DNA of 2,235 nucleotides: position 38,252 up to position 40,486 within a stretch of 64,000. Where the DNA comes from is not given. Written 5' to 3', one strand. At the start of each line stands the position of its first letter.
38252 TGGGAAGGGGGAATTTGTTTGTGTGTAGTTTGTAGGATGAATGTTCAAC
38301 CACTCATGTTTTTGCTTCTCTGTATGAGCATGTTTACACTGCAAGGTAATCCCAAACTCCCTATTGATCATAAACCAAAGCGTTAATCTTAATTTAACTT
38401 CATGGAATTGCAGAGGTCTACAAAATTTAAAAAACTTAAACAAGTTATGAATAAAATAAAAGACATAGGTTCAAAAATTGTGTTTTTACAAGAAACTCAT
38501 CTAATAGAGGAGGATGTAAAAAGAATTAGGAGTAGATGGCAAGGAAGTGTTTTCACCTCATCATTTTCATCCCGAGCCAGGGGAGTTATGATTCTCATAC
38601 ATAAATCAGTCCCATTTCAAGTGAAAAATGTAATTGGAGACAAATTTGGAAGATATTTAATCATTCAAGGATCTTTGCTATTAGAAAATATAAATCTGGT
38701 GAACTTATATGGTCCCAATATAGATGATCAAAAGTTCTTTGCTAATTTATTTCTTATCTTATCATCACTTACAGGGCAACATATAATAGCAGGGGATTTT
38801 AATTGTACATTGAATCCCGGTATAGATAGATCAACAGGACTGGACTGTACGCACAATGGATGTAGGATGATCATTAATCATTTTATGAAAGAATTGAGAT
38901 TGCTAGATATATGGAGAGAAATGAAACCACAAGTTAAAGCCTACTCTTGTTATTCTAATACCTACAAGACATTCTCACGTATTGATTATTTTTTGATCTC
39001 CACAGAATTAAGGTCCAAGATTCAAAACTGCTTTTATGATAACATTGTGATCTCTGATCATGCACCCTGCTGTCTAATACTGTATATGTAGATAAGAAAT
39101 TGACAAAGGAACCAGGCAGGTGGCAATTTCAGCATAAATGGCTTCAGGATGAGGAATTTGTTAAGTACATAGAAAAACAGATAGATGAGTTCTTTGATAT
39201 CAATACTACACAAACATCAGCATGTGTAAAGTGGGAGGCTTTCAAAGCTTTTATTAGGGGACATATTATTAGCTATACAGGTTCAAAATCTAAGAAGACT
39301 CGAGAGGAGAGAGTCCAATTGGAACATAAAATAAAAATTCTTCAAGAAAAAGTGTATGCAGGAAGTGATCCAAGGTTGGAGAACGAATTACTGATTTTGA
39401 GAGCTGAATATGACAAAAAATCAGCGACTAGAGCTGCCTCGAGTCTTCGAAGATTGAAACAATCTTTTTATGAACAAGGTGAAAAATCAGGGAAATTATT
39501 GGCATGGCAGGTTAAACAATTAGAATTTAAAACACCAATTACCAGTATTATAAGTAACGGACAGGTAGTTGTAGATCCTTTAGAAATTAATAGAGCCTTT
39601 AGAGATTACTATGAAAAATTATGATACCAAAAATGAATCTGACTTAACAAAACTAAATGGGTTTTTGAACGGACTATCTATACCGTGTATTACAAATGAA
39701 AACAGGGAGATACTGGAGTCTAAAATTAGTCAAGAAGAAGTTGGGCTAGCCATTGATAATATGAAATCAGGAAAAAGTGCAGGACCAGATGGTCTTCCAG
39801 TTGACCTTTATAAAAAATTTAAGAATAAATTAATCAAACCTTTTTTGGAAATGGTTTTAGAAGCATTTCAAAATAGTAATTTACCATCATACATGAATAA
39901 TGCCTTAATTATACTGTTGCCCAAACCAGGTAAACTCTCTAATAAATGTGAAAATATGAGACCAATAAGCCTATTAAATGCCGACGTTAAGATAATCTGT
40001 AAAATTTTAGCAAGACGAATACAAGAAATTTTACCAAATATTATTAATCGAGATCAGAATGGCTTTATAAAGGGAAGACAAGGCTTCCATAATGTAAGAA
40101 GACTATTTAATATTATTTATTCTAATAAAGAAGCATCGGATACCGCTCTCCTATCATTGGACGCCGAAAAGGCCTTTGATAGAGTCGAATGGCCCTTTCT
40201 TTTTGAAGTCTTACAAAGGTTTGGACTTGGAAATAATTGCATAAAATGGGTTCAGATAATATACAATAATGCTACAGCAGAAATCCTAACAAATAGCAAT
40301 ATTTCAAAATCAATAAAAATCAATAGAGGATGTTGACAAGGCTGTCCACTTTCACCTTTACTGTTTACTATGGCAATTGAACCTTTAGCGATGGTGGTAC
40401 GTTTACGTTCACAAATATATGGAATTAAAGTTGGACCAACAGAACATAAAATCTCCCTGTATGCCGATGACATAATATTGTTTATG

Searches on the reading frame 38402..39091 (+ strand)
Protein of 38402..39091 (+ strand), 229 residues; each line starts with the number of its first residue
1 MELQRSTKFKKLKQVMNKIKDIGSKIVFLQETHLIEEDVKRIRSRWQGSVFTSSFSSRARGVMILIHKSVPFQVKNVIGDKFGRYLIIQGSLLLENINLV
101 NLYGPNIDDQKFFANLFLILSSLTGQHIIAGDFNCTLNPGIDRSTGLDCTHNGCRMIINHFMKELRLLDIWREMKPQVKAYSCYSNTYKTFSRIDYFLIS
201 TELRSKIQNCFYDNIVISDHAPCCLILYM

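Call 64: search_protein_families(library=pfam, proteins=[window:38402-39091:+], max_evalue=0.001)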
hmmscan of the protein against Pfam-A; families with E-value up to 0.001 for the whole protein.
window:38402-39091:+ (229 aa): 2 families
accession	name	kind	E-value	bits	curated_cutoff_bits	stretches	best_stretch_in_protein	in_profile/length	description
PF03372.29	Exo_endo_phos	-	9.3e-09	35.8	24.5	1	12-220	19-225/225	Endonuclease/Exonuclease/phosphatase family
PF14529.12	Exo_endo_phos_2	-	0.00022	21.5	27.4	0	97-222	1-115/117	Endonuclease-reverse transcriptase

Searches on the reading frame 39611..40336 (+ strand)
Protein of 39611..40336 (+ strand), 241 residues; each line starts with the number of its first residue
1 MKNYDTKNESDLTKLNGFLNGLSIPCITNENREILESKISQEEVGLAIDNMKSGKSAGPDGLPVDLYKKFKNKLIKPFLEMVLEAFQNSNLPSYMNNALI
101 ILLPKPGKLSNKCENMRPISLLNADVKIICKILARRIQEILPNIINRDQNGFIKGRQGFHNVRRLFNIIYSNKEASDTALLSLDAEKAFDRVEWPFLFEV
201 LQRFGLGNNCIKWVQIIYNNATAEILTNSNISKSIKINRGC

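Call 64: search_protein_families(library=pfam, proteins=[window:39611-40336:+], max_evalue=0.001)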
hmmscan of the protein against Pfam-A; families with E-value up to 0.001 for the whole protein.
window:39611-40336:+ (241 aa): 1 family
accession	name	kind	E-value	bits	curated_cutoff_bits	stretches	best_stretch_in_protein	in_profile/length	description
PF00078.32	RVT_1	-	3.1e-19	69.9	29.6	1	104-225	2-112/205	Reverse transcriptase (RNA-dependent DNA polymerase)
